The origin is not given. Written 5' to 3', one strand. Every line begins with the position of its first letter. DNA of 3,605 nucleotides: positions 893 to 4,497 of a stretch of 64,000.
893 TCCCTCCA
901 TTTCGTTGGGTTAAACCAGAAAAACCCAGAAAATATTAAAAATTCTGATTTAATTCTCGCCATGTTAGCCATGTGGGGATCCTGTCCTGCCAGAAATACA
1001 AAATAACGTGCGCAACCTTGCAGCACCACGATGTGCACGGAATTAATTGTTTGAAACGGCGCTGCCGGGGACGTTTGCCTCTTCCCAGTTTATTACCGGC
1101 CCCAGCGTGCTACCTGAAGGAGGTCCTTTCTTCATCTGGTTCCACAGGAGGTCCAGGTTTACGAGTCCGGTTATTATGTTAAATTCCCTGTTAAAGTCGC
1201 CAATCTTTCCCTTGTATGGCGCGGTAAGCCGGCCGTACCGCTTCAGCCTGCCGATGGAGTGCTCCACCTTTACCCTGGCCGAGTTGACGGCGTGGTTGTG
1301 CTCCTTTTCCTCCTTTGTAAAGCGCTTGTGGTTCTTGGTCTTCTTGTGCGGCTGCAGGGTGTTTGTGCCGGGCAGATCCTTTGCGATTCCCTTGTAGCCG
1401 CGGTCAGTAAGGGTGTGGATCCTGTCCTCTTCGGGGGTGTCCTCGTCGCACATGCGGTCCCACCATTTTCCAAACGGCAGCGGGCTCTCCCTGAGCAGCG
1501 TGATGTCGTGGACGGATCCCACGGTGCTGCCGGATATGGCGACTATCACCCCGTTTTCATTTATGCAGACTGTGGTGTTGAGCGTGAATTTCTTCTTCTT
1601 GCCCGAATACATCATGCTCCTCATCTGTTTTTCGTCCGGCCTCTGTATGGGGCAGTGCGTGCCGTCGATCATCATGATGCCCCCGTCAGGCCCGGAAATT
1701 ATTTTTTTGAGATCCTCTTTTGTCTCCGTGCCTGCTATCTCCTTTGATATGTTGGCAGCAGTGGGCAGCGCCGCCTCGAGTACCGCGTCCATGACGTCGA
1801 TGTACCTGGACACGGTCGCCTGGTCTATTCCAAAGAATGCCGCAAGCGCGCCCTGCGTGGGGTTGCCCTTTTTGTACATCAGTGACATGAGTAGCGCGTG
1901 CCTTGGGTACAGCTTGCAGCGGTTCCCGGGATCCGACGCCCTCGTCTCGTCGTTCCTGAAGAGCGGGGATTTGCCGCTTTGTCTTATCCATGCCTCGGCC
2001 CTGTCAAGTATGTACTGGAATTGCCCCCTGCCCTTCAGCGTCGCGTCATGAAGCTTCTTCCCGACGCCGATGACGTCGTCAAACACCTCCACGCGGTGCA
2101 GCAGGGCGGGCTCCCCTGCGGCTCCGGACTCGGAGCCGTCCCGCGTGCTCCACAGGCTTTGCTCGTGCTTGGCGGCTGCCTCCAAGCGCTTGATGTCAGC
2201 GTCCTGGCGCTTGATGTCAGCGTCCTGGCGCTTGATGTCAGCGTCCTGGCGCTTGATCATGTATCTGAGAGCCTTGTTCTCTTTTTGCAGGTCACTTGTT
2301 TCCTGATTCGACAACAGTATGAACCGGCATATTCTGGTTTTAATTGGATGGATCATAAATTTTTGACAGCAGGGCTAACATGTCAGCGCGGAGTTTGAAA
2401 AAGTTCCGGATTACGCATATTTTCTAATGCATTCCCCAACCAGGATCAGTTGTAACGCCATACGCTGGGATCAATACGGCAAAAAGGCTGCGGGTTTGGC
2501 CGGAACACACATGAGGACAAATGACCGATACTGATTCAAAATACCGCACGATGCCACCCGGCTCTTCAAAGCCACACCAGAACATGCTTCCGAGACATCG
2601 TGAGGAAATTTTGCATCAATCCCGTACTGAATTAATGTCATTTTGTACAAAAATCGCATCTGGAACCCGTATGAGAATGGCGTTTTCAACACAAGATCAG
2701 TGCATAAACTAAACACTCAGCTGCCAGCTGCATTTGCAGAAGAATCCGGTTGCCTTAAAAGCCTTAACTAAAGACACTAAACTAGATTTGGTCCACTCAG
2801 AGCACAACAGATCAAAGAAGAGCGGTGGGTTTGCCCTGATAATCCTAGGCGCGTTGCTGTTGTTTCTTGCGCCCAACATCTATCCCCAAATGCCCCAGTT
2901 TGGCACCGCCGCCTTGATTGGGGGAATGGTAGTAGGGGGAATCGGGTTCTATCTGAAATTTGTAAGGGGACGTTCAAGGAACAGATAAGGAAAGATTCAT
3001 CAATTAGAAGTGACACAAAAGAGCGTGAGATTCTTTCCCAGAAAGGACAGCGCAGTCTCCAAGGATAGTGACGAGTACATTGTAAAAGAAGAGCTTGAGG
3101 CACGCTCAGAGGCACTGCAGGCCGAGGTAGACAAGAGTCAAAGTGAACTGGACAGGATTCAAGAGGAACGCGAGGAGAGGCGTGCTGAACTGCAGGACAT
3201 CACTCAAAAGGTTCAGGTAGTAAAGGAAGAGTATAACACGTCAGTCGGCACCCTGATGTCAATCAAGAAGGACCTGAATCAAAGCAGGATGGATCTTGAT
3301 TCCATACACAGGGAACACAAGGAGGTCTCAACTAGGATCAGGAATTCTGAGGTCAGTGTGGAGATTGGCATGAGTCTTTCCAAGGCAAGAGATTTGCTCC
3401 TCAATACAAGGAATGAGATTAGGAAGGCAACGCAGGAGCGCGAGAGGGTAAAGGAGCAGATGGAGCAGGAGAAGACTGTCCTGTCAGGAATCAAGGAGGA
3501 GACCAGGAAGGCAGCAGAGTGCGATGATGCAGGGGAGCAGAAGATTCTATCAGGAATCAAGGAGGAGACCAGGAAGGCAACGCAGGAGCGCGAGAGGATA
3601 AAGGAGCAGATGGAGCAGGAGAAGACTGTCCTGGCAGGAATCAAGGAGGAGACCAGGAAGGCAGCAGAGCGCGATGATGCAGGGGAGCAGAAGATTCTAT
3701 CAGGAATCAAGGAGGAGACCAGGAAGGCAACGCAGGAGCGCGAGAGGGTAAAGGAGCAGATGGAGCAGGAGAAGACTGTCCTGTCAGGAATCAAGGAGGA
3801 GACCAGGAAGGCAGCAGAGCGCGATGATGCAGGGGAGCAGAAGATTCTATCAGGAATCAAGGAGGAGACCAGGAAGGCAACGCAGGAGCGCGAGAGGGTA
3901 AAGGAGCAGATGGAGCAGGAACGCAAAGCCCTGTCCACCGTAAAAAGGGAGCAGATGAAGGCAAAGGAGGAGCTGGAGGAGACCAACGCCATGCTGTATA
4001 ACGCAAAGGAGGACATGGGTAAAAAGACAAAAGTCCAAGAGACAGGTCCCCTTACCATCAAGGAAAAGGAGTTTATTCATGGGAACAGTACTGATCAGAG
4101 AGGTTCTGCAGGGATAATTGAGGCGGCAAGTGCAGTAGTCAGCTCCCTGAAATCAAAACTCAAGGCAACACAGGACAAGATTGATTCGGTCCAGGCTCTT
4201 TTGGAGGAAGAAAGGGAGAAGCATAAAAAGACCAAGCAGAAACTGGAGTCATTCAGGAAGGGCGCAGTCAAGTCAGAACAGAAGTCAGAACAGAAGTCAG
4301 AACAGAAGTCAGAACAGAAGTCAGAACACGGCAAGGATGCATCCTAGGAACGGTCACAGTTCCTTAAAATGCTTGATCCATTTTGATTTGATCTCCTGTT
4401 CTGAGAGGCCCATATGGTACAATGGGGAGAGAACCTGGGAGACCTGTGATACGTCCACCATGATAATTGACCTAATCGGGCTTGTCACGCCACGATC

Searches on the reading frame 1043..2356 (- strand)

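Call 40: search_protein_families(library=pfam, proteins=[window:1043-2356:-], max_evalue=0.01)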
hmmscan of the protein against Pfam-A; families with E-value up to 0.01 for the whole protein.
window:1043-2356:- (437 aa): 5 families
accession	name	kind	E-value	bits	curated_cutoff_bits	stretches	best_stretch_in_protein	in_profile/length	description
PF13359.12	DDE_Tnp_4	-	1.2e-27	97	24.8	1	230-400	1-158/158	DDE superfamily endonuclease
PF01609.27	DDE_Tnp_1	-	3.5e-13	50.2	23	1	226-386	5-186/200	Transposase DDE domain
PF13613.12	HTH_Tnp_4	-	2.7e-08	33.7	27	1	147-196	1-50/53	Helix-turn-helix of DDE superfamily endonuclease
PF01047.28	MarR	-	0.0011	19.2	24.6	1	152-187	4-39/59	MarR family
PF12802.13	MarR_2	-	0.0014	19.2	27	1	153-189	8-44/61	MarR family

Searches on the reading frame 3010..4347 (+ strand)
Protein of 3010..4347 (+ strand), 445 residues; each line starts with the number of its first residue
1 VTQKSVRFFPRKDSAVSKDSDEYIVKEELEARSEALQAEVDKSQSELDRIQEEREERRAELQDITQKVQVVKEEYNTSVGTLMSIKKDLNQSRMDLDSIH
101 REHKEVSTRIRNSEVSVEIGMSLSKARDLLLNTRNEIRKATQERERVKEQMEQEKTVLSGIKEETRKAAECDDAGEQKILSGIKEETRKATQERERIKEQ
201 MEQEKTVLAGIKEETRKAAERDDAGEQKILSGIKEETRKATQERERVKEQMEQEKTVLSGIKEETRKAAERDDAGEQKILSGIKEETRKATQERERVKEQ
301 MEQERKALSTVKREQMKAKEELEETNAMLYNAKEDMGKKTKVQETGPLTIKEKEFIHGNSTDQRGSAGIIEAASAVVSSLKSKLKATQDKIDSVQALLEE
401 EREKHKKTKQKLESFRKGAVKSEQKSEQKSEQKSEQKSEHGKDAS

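Call 40: search_protein_families(library=pfam, proteins=[window:3010-4347:+], max_evalue=0.01)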
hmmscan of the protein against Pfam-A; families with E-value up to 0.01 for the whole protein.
window:3010-4347:+ (445 aa): 1 family
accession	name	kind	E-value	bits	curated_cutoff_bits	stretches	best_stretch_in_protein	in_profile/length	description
PF03836.20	RasGAP_C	-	0.00021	21.8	26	0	275-366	26-116/137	RasGAP C-terminus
